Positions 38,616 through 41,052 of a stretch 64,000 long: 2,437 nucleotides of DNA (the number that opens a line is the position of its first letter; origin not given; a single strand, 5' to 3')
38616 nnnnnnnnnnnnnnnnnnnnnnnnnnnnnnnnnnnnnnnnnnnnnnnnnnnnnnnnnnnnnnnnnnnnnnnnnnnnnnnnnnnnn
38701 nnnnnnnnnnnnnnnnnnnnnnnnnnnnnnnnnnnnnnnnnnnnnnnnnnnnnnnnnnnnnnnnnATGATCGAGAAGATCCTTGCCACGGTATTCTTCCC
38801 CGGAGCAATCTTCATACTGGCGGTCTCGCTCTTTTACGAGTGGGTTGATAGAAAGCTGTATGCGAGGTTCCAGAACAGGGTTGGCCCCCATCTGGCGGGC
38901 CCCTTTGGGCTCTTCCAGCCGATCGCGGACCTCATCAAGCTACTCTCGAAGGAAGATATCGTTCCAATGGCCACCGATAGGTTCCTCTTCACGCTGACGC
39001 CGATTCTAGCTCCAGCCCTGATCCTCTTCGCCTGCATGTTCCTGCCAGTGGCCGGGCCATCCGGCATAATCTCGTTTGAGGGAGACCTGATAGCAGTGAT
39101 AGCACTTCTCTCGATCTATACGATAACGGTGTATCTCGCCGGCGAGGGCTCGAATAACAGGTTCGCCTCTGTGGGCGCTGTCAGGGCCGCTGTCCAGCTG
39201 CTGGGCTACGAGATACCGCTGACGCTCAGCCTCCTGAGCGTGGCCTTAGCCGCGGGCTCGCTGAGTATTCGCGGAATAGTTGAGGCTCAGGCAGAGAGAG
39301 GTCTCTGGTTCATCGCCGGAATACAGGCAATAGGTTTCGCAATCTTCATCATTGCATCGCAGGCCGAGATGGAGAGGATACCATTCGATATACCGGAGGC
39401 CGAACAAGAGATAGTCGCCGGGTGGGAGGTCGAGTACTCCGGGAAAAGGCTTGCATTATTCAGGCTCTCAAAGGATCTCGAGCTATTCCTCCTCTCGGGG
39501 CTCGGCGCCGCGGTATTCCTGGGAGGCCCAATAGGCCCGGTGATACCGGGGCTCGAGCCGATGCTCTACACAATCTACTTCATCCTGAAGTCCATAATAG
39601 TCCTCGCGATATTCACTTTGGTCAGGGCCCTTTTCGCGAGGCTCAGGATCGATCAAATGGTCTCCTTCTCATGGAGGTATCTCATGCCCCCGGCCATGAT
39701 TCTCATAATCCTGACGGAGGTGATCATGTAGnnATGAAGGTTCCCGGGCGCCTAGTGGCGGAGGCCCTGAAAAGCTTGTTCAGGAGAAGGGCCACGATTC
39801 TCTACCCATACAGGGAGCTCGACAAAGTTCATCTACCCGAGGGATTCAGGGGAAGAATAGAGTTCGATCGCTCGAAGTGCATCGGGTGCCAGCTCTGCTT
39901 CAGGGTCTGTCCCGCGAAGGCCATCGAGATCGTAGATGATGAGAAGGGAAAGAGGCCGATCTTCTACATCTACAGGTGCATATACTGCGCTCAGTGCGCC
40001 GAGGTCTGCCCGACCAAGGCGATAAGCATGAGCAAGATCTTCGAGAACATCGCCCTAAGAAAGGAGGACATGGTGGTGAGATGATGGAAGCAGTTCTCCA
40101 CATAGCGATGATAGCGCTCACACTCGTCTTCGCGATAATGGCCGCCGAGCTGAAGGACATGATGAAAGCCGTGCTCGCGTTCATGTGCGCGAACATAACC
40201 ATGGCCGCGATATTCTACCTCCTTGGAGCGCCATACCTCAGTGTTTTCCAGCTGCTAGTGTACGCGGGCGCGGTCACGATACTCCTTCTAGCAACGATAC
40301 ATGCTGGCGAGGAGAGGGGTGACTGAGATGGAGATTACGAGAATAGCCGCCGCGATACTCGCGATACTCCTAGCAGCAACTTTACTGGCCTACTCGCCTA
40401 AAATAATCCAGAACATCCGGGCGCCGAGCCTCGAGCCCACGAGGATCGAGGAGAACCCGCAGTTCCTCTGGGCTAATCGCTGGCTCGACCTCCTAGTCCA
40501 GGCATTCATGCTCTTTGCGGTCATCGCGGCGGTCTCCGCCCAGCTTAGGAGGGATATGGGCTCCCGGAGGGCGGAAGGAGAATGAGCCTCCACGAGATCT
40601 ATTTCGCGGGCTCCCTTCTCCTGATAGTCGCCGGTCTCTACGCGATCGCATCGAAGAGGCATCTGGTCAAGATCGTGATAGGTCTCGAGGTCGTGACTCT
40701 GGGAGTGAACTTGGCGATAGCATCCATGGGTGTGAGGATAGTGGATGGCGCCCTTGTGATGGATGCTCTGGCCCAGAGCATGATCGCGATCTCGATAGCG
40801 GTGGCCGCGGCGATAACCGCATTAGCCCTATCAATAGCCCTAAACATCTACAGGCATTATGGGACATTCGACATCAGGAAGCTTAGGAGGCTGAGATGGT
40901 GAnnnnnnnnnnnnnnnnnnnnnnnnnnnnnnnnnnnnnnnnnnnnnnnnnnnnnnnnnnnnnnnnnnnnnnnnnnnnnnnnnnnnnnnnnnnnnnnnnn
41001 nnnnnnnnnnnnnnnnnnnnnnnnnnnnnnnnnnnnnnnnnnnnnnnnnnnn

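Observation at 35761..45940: Complex-I-like 12-gene cluster whose NuoD homologue keeps all four Ni-Fe cysteine ligands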

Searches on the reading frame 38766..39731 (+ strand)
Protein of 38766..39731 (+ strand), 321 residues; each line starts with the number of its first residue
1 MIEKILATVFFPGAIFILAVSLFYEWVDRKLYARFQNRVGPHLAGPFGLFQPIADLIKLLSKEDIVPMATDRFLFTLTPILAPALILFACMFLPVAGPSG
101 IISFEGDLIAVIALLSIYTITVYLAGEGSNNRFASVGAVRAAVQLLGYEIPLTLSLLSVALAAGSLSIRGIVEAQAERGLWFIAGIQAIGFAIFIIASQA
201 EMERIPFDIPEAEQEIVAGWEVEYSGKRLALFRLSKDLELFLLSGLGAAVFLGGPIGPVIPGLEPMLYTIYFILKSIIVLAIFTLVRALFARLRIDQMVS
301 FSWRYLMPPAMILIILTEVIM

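Call 4: search_protein_families(library=pfam, proteins=[window:38766-39731:+], max_evalue=0.01)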
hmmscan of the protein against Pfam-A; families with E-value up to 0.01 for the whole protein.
window:38766-39731:+ (321 aa): 2 families
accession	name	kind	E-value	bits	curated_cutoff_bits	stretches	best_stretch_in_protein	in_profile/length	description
PF00146.26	NADHdh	-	3.6e-93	312.6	27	1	15-317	9-297/298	NADH dehydrogenase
PF11670.13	MSP1a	-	0.00056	19.7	27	1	70-143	22-93/252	Major surface protein 1a (MSP1a)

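Call 23: search_protein_families(library=ncbifam, proteins=[window:38766-39731:+], max_evalue=0.001)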
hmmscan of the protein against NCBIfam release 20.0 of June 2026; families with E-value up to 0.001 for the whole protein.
window:38766-39731:+ (321 aa): 7 families
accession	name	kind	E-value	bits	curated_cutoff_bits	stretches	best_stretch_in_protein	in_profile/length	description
NF004741.0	PRK06076.1-2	equivalog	1.2e-83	281.2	305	1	4-320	20-332/337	NADH-quinone oxidoreductase subunit NuoH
NF004740.0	PRK06076.1-1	equivalog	3.6e-71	240.4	399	1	15-320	23-319/325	NADH-quinone oxidoreductase subunit NuoH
NF040610.1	F420_dehyd_FpoH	exception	3e-68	230.7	475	1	13-314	21-329/339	F420H2 dehydrogenase subunit FpoH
NF004744.0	PRK06076.1-5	equivalog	5.2e-64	216.7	542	1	22-318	46-360/372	NADH-quinone oxidoreductase subunit NuoH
NF004743.0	PRK06076.1-4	equivalog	2.4e-63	214.5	494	1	15-318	25-339/433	NADH-quinone oxidoreductase subunit NuoH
NF004745.0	PRK06076.1-6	equivalog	5.4e-62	210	450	1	15-318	24-330/341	NADH-quinone oxidoreductase subunit NuoH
NF004742.0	PRK06076.1-3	equivalog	5.6e-56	190.2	531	1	15-321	34-348/356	NADH-quinone oxidoreductase subunit NuoH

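Call 52: search_solved_structures(query=window:38766-39731:+, max_evalue=1e-10, show_alignments=2)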
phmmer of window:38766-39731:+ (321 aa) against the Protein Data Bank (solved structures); distinct sequences matched with E-value up to 1e-10: 36.
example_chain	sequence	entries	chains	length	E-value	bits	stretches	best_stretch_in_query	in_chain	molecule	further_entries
4he8_H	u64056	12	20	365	2.6e-53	185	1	16-320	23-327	NADH-quinone oxidoreductase subunit 8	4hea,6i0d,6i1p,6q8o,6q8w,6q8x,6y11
9grx_A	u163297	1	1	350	3.7e-53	184.5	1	9-317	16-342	NAD(P)H-quinone oxidoreductase subunit 1, chloroplastic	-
7wff_A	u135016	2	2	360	7.9e-53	183.4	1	14-317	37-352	NAD(P)H-quinone oxidoreductase subunit 1, chloroplastic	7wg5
7nyh_H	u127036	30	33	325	9.8e-52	179.8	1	5-320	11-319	NADH-quinone oxidoreductase subunit H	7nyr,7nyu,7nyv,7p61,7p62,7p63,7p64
7eu3_A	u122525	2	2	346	1.9e-51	178.9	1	21-317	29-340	NAD(P)H-quinone oxidoreductase subunit 1, chloroplastic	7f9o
6nbq_A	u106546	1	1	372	5.2e-51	177.5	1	22-318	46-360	NdhA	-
6hum_A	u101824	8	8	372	6.1e-51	177.2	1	22-318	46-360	NAD(P)H-quinone oxidoreductase subunit 1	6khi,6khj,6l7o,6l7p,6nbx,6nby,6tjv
9w2u_H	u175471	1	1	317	1.7e-47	165.9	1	17-313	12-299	NADH-ubiquinone oxidoreductase chain 1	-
5ldw_H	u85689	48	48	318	2.1e-47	165.6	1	17-313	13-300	NADH-ubiquinone oxidoreductase chain 1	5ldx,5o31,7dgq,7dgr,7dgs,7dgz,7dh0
5lc5_H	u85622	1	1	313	2.4e-47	165.5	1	17-313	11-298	NADH-ubiquinone oxidoreductase chain 1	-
5gpn_e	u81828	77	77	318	3.8e-47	164.8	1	17-313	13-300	NADH-ubiquinone oxidoreductase chain 1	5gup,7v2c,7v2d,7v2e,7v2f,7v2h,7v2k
7ar7_H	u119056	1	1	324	9.1e-47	163.5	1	19-315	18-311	NADH-ubiquinone oxidoreductase chain 1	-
7aqq_H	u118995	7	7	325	9.7e-47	163.4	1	19-315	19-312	NADH-ubiquinone oxidoreductase chain 1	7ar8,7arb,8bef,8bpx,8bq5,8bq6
8ud1_1H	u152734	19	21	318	1.5e-46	162.8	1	17-313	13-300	NADH-ubiquinone oxidoreductase chain 1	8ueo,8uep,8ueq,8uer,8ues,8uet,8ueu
5lnk_H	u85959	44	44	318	3e-46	161.8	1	17-313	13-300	Mitochondrial complex I, ND1 subunit | NADH-ubiquinone oxidoreductase chain 1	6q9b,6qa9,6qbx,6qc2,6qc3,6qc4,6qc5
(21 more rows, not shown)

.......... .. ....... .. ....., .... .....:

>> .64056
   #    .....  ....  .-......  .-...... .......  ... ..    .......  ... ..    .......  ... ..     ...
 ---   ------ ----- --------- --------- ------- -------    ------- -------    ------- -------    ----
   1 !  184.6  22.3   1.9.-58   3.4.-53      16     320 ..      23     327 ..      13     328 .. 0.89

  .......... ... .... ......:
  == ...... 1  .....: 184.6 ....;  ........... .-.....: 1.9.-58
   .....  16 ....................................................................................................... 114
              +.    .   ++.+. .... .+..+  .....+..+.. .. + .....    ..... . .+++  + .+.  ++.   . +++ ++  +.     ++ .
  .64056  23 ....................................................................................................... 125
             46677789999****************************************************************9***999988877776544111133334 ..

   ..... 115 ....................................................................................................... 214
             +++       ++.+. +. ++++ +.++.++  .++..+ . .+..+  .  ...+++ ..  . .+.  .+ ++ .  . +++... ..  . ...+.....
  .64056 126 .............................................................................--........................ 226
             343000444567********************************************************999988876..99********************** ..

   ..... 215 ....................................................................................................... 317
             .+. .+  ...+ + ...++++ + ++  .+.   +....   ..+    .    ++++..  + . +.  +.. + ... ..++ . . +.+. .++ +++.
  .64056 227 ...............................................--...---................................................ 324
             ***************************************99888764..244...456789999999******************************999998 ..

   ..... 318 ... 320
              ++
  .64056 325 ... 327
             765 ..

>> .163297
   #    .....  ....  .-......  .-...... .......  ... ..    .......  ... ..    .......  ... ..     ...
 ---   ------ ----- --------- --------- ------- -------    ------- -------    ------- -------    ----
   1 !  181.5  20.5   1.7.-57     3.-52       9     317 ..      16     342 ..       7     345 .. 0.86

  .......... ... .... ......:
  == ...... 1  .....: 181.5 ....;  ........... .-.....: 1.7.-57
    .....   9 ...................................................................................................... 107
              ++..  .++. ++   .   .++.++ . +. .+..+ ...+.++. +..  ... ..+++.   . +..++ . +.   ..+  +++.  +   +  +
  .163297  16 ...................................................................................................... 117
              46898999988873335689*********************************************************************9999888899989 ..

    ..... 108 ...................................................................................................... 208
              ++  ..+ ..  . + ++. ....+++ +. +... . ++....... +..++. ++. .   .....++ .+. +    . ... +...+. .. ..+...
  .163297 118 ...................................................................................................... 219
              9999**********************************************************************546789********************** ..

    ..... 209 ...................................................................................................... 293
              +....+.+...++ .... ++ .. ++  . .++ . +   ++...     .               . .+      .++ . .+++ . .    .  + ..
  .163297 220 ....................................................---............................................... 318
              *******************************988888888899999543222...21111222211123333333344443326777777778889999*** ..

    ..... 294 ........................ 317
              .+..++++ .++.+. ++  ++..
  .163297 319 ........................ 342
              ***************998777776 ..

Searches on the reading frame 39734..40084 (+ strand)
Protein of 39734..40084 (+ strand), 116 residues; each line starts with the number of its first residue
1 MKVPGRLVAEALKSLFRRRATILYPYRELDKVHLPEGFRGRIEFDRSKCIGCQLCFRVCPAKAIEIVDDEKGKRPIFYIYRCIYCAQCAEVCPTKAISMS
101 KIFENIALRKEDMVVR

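Call 4: search_protein_families(library=pfam, proteins=[window:39734-40084:+], max_evalue=0.01)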
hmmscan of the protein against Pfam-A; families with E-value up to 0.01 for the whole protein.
window:39734-40084:+ (116 aa): 17 families
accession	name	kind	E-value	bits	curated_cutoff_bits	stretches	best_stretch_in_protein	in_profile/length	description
PF00037.32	Fer4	-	8.3e-15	54.4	21.1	2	42-65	1-24/24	4Fe-4S binding domain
PF12838.12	Fer4_7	-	3.1e-13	50.4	27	2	48-96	1-52/52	4Fe-4S dicluster domain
PF13187.11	Fer4_9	-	2.1e-11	44.1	27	2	48-97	1-52/52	4Fe-4S dicluster domain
PF13484.11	Fer4_16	-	2.4e-10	41.5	30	2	81-101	1-22/66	4Fe-4S double cluster binding domain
PF13237.11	Fer4_10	-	4.5e-10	39.8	25.5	1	42-93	2-53/53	4Fe-4S dicluster domain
PF12837.12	Fer4_6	-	6.7e-10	38.9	25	1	42-64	2-24/24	4Fe-4S binding domain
PF14697.11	Fer4_21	-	7.2e-10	39.3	35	1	45-99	4-59/59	4Fe-4S dicluster domain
PF12797.12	Fer4_2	-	2.2e-08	34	24.5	1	41-61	2-22/22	4Fe-4S binding domain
PF13459.11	Fer4_15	-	2.4e-05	25.4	22.4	0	42-68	1-26/66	4Fe-4S single cluster domain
PF17179.9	Fer4_22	-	3.5e-05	25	27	0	43-62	75-94/95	4Fe-4S dicluster domain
PF13183.11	Fer4_8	-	4.7e-05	24.3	27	1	47-95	3-67/68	4Fe-4S dicluster domain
PF25160.1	LdpA_Fe-S-bd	-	4.9e-05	23.5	27.6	2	53-100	7-46/49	LdpA Fe-S cluster-binding domain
PF12798.12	Fer4_3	-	6.1e-05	24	27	0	49-63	1-15/15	4Fe-4S binding domain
PF12800.12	Fer4_4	-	7.7e-05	23.2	24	1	47-61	2-16/17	4Fe-4S binding domain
PF13534.11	Fer4_17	-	0.00025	22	22.2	0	77-94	41-58/61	4Fe-4S dicluster domain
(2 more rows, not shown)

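Call 23: search_protein_families(library=ncbifam, proteins=[window:39734-40084:+], max_evalue=0.001)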
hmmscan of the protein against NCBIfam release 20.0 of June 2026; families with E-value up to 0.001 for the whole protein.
window:39734-40084:+ (116 aa): 86 families (the best 25 are shown)
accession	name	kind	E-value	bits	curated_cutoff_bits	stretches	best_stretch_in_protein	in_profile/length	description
NF006221.0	PRK08348.1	subfamily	2.3e-29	101.8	124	1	7-103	6-98/136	NADH-plastoquinone oxidoreductase subunit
TIGR01971.1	NuoI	subfamily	2e-26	91.9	113.05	1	11-114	5-115/121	NADH-quinone oxidoreductase, chain I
NF006076.0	PRK08222.1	equivalog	5.1e-25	88.3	270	1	13-115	6-108/181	hydrogenase 4 subunit H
NF009053.0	PRK12387.1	subfamily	3.4e-24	85.6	204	1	17-115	11-108/180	formate hydrogenlyase complex iron-sulfur subunit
NF004541.0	PRK05888.2-2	equivalog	1.5e-22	80.2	217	1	18-114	35-128/168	NADH-quinone oxidoreductase subunit NuoI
NF004537.0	PRK05888.1-3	equivalog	2.1e-20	73.1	163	1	11-111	30-144/204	NADH-quinone oxidoreductase subunit NuoI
NF040612.1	F420_dehyd_FpoI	exception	4.9e-18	65.2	180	1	8-108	6-110/135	F420H2 dehydrogenase subunit FpoI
TIGR00403.1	ndhI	equivalog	6.4e-17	61.7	302.35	1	11-111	29-133/183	NAD(P)H-quinone oxidoreductase subunit I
NF004543.0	PRK05888.2-5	equivalog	2.2e-16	60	243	1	11-103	26-121/217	NADH-quinone oxidoreductase subunit NuoI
NF004536.0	PRK05888.1-1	equivalog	3.5e-16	59.1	212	1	12-114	21-131/180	NADH-quinone oxidoreductase subunit NuoI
NF004540.0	PRK05888.2-1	equivalog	4.6e-16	58.7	215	1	10-113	10-119/139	NADH-quinone oxidoreductase subunit NuoI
NF004545.0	PRK05888.3-1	equivalog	2.3e-15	56.6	229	1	12-109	34-135/154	NADH-quinone oxidoreductase subunit NuoI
NF004538.0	PRK05888.1-4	equivalog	3.6e-15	55.9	135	1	11-114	23-134/162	NADH-quinone oxidoreductase subunit NuoI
NF004539.0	PRK05888.1-5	equivalog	8.2e-15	54.8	225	1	10-113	22-133/162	NADH-quinone oxidoreductase subunit NuoI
NF010590.0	PRK13984.1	equivalog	1.4e-14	53.1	946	1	10-112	16-123/611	putative oxidoreductase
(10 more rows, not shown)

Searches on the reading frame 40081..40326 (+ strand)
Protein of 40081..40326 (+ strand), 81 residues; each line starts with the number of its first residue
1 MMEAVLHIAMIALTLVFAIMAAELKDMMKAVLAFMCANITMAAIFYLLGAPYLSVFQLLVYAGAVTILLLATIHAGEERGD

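Call 4: search_protein_families(library=pfam, proteins=[window:40081-40326:+], max_evalue=0.01)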
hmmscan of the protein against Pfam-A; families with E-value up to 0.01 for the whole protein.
window:40081-40326:+ (81 aa): 3 families
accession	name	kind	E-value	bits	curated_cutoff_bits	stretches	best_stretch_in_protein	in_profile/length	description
PF00499.25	Oxidored_q3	-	6.9e-10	39.3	33.2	1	17-73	1-57/146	NADH-ubiquinone/plastoquinone oxidoreductase chain 6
PF13244.11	MbhD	-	5.1e-07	30.2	27.2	1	13-74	2-63/67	MBH, subunit D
PF14184.11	YrvL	-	0.008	16.7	27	1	30-69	13-52/127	Regulatory protein YrvL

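Call 23: search_protein_families(library=ncbifam, proteins=[window:40081-40326:+], max_evalue=0.001)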
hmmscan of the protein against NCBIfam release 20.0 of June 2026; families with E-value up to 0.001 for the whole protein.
window:40081-40326:+ (81 aa): 12 families
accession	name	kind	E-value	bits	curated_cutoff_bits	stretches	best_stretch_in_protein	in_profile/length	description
NF005025.0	PRK06433.1-5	equivalog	2.1e-10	40.8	95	1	5-73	15-82/96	NADH dehydrogenase subunit J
NF005168.0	PRK06638.2-3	equivalog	1.6e-09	37.9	154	1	10-73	11-74/172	NADH-quinone oxidoreductase subunit J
NF005023.0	PRK06433.1-2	equivalog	7.1e-07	29.6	92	1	9-73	8-73/82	NADH dehydrogenase subunit J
NF005164.0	PRK06638.1-4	equivalog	1.6e-06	27.7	154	1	8-71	9-72/211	NADH-quinone oxidoreductase subunit J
NF005167.0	PRK06638.2-2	equivalog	2.2e-06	27.6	137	1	1-68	1-68/176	NADH-quinone oxidoreductase subunit J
NF005166.0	PRK06638.2-1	equivalog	4.6e-06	26.7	284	1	14-73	14-74/174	NADH-quinone oxidoreductase subunit J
NF009159.0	PRK12504.1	equivalog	5.6e-06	26.4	141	1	2-74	2-74/178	DUF4040 domain-containing protein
NF005169.0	PRK06638.2-4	equivalog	0.0003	20.8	319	1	1-68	1-68/182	NADH-quinone oxidoreductase subunit J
NF005024.0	PRK06433.1-4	equivalog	0.00033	20.8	101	1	8-69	10-71/89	NADH dehydrogenase subunit J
NF006242.0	PRK08378.1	subfamily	0.00073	20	98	1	2-74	3-75/85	hypothetical protein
NF004923.0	PRK06280.1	equivalog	0.00074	19.8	80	1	5-74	3-72/79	hypothetical protein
NF005162.0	PRK06638.1-1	equivalog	0.001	19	157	0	10-70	10-68/184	NADH-quinone oxidoreductase subunit J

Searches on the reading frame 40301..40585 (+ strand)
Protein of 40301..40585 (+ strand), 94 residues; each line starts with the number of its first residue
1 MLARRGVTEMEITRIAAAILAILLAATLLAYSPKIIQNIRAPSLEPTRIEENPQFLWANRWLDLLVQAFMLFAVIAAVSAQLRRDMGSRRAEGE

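Call 4: search_protein_families(library=pfam, proteins=[window:40301-40585:+], max_evalue=0.01)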
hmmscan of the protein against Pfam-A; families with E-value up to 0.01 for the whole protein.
window:40301-40585:+ (94 aa): 0 families

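Call 23: search_protein_families(library=ncbifam, proteins=[window:40301-40585:+], max_evalue=0.001)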
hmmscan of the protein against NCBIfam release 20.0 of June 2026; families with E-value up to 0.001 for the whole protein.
window:40301-40585:+ (94 aa): 0 families

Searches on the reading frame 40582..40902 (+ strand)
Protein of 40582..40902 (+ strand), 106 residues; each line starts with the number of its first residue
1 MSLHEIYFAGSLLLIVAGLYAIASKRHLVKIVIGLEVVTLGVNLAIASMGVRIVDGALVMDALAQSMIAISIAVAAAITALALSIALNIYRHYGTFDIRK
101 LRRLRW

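Call 4: search_protein_families(library=pfam, proteins=[window:40582-40902:+], max_evalue=0.01)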
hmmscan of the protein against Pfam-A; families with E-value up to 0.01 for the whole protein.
window:40582-40902:+ (106 aa): 1 family
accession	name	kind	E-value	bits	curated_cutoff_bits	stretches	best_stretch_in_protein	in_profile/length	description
PF00420.29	Oxidored_q2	-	2.9e-20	72.2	26.1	1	7-106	2-95/95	NADH-ubiquinone/plastoquinone oxidoreductase chain 4L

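Call 23: search_protein_families(library=ncbifam, proteins=[window:40582-40902:+], max_evalue=0.001)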
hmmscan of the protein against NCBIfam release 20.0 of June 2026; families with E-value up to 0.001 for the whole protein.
window:40582-40902:+ (106 aa): 18 families
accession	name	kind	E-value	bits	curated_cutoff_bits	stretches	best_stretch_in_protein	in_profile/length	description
NF006250.0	PRK08388.1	equivalog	1.1e-17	64.5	137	2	60-105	73-118/119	putative monovalent cation/H+ antiporter subunit C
NF009304.0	PRK12661.1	equivalog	1.2e-11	44.9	152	1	60-105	94-139/140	putative monovalent cation/H+ antiporter subunit C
NF005621.0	PRK07375.1-6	equivalog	1.8e-10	40.7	126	1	7-105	10-117/120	putative monovalent cation/H+ antiporter subunit C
NF004322.0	PRK05715.1-4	equivalog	1.1e-08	34.9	128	1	6-106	8-104/104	NADH-quinone oxidoreductase subunit NuoK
NF040614.1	F420_dehyd_FpoK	exception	1.9e-08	34.6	145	1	6-106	4-98/98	F420H2 dehydrogenase subunit FpoK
NF006372.0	PRK08600.1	equivalog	1e-07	32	127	1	13-102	11-107/113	Na(+)/H(+) antiporter subunit C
TIGR00941.1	2a6301s03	subfamily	1.4e-07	32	161.2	1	8-97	6-102/104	multicomponent Na+:H+ antiporter, MnhC subunit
NF009303.0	PRK12660.1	subfamily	1.4e-07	31.5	132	1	13-102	11-108/114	putative monovalent cation/H+ antiporter subunit C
NF004320.0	PRK05715.1-2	equivalog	4.6e-07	29.8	57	1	7-106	6-99/99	NADH-quinone oxidoreductase subunit NuoK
NF005618.0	PRK07375.1-3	equivalog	5e-07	29.9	107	1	8-99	9-113/119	putative monovalent cation/H+ antiporter subunit C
NF004319.0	PRK05715.1-1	equivalog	9.6e-07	28.9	101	1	13-105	13-99/100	NADH-quinone oxidoreductase subunit NuoK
NF005623.0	PRK07375.2-2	equivalog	1.2e-06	28.7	81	1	11-91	6-92/93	putative monovalent cation/H+ antiporter subunit C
NF005619.0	PRK07375.1-4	equivalog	1.7e-05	25.1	145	1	5-97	4-103/111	Na+/H+ antiporter subunit C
NF004323.0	PRK05715.1-5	equivalog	4.7e-05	23.6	89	1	7-102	8-98/102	NADH-quinone oxidoreductase subunit NuoK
NF004321.0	PRK05715.1-3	equivalog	0.00018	21.7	91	1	3-105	4-100/101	NADH-quinone oxidoreductase subunit NuoK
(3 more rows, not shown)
